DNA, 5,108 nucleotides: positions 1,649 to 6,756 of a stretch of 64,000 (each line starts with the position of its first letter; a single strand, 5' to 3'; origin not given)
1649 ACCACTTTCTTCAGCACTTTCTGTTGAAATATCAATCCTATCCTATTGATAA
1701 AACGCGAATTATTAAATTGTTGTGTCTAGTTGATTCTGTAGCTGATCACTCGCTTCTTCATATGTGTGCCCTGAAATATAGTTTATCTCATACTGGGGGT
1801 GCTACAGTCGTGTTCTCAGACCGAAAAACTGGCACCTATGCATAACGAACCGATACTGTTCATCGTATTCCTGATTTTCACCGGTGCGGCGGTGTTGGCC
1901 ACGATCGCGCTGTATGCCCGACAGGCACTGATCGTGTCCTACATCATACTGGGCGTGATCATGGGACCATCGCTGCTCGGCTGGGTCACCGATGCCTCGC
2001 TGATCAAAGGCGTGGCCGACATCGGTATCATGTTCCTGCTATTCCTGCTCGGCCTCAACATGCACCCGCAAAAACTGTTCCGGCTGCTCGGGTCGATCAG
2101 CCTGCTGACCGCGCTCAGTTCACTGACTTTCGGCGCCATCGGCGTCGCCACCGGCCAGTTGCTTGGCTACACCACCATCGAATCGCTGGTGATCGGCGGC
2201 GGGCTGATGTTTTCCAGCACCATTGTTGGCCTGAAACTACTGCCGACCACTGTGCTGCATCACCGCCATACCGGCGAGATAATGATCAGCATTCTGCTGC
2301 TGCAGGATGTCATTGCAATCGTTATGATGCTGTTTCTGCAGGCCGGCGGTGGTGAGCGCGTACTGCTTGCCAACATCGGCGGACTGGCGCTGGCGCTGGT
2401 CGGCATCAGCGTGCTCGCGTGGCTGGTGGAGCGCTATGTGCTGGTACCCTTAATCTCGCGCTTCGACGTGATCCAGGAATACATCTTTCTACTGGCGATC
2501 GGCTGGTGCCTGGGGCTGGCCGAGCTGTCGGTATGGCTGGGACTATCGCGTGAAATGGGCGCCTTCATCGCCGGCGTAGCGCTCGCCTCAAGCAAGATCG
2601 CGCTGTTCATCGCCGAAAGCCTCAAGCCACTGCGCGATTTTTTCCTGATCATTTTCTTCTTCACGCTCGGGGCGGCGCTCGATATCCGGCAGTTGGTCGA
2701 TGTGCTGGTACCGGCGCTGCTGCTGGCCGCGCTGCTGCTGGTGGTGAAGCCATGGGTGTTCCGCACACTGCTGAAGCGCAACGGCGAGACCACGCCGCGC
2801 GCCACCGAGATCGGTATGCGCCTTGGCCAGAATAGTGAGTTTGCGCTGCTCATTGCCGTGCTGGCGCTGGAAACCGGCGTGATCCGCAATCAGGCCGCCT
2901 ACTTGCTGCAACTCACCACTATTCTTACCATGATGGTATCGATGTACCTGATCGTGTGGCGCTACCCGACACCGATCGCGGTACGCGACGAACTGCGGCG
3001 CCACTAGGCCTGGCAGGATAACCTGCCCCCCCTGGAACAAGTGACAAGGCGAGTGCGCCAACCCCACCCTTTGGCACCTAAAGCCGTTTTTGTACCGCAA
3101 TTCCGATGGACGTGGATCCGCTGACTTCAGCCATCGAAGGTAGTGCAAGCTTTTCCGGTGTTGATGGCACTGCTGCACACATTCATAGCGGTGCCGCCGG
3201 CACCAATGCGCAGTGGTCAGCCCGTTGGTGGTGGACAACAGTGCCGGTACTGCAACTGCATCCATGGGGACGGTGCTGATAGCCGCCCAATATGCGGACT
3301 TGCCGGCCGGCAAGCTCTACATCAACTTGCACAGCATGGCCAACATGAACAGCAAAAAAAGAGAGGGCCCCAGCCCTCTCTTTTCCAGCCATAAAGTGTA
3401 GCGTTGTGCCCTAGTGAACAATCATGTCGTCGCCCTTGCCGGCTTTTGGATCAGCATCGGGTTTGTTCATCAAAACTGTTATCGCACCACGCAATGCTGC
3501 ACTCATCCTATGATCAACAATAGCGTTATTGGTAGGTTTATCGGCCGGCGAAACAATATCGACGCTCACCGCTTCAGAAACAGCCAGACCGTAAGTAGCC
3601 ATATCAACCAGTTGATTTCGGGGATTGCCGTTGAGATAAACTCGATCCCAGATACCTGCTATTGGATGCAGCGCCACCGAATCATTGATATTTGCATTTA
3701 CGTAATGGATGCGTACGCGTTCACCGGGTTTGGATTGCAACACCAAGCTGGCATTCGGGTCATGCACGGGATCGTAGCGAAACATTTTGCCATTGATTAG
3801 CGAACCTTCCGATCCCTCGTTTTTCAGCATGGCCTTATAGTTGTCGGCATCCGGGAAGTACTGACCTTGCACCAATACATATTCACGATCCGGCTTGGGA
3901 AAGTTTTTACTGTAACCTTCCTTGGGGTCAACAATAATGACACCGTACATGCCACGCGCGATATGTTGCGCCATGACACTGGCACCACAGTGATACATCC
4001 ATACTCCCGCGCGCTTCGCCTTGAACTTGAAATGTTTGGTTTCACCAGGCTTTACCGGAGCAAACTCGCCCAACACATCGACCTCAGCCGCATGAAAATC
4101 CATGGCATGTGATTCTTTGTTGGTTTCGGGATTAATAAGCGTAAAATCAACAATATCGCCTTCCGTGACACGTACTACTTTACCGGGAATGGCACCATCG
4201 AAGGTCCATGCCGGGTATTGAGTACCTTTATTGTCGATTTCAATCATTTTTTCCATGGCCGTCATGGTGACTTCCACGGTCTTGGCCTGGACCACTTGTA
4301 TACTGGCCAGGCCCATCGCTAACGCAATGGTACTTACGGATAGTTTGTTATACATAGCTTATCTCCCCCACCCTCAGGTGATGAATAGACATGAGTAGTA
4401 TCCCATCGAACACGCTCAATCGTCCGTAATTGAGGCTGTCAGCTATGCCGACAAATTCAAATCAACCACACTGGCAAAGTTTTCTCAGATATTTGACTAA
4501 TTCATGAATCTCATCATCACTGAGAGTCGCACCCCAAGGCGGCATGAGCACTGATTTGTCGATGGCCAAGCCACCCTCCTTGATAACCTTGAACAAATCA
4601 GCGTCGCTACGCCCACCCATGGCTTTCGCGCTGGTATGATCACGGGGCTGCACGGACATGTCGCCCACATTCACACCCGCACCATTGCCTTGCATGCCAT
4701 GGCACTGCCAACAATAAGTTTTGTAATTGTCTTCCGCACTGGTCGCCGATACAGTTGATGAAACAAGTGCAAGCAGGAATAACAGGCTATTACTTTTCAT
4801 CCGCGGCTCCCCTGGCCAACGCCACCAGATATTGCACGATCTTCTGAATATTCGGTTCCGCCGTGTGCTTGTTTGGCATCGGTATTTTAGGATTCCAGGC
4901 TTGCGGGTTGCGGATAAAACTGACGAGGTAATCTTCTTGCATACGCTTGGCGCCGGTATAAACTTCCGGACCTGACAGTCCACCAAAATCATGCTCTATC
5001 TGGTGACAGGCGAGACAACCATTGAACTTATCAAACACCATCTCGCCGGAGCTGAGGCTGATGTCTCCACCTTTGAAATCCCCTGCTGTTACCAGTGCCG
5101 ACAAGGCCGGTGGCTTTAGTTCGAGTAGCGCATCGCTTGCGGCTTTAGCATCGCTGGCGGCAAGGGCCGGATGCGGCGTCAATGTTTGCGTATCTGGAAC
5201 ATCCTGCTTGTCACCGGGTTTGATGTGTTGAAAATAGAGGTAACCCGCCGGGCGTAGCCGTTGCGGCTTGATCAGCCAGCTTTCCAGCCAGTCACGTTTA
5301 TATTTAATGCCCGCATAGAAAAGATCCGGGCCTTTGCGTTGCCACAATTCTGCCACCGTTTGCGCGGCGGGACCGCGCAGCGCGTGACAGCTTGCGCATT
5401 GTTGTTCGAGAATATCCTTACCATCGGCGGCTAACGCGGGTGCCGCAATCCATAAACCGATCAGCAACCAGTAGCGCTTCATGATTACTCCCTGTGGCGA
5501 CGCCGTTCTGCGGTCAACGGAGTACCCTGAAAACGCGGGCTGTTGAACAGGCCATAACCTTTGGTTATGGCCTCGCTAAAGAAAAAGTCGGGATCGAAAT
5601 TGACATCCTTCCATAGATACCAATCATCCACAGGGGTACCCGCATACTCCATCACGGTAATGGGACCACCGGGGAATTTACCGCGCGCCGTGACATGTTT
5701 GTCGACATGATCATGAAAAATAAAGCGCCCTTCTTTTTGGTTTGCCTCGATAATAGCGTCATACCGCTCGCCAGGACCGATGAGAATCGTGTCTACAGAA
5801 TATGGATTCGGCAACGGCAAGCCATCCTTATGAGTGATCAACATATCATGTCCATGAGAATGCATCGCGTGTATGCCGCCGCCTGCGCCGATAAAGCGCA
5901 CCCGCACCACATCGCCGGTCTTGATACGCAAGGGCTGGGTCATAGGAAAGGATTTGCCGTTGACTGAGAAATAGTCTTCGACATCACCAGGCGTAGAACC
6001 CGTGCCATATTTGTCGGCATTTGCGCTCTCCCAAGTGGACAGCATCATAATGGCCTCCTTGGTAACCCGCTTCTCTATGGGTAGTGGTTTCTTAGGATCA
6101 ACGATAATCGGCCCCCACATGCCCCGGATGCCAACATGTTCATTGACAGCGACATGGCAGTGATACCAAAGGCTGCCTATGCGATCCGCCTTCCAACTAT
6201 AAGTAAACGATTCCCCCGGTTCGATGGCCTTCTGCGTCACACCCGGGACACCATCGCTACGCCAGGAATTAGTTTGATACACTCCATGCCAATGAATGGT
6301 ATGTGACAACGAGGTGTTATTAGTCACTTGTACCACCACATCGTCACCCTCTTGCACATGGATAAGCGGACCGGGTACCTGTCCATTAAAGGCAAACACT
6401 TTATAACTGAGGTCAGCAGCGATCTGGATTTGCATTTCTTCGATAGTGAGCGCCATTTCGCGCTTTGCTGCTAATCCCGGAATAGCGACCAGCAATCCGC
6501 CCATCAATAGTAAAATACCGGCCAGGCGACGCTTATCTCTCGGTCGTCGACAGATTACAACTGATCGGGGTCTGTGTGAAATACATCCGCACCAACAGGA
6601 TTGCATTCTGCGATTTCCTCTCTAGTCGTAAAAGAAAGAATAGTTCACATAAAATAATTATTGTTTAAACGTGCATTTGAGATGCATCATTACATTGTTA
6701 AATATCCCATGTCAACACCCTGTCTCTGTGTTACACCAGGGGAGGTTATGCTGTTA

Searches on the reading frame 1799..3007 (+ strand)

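Call 61: search_protein_families(library=pfam, proteins=[window:1799-3007:+], max_evalue=0.00001)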
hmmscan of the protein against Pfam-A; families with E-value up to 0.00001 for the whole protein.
window:1799-3007:+ (402 aa): 1 family
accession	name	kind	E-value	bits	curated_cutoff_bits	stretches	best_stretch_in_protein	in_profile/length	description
PF00999.27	Na_H_Exchanger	-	1.4e-46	159.5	26.2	1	32-381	5-370/375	Sodium/hydrogen exchanger, transmembrane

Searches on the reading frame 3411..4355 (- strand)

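Call 61: search_protein_families(library=pfam, proteins=[window:3411-4355:-], max_evalue=0.00001)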
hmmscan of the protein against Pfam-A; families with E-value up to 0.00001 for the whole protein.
window:3411-4355:- (314 aa): 2 families
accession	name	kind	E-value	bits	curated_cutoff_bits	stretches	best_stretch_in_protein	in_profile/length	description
PF07732.21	Cu-oxidase_3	-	4.1e-12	46.7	21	1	43-146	11-118/119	Multicopper oxidase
PF07731.20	Cu-oxidase_2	-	6.9e-10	39.3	20.4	1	56-145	30-136/137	Multicopper oxidase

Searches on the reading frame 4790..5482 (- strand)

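Call 61: search_protein_families(library=pfam, proteins=[window:4790-5482:-], max_evalue=0.00001)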
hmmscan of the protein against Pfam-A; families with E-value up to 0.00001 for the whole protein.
window:4790-5482:- (230 aa): 2 families
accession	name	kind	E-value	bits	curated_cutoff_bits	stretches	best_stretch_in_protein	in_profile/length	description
PF13442.11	Cytochrome_CBB3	-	9.3e-11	42.3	27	0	144-219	4-68/68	Cytochrome C oxidase, cbb3-type, subunit III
PF00034.26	Cytochrom_C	-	2.1e-08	35.8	21.3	0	18-74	1-50/90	Cytochrome c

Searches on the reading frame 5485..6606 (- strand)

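Call 61: search_protein_families(library=pfam, proteins=[window:5485-6606:-], max_evalue=0.00001)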
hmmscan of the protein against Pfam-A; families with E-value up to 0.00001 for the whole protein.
window:5485-6606:- (373 aa): 3 families
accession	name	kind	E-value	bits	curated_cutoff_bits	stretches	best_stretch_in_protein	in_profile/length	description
PF07732.21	Cu-oxidase_3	-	2.6e-42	144.1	21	1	55-173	2-118/119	Multicopper oxidase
PF07731.20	Cu-oxidase_2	-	1.3e-20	74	20.4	2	207-306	15-124/137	Multicopper oxidase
PF00394.28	Cu-oxidase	-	2.5e-12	47.6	21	1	207-300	33-134/157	Multicopper oxidase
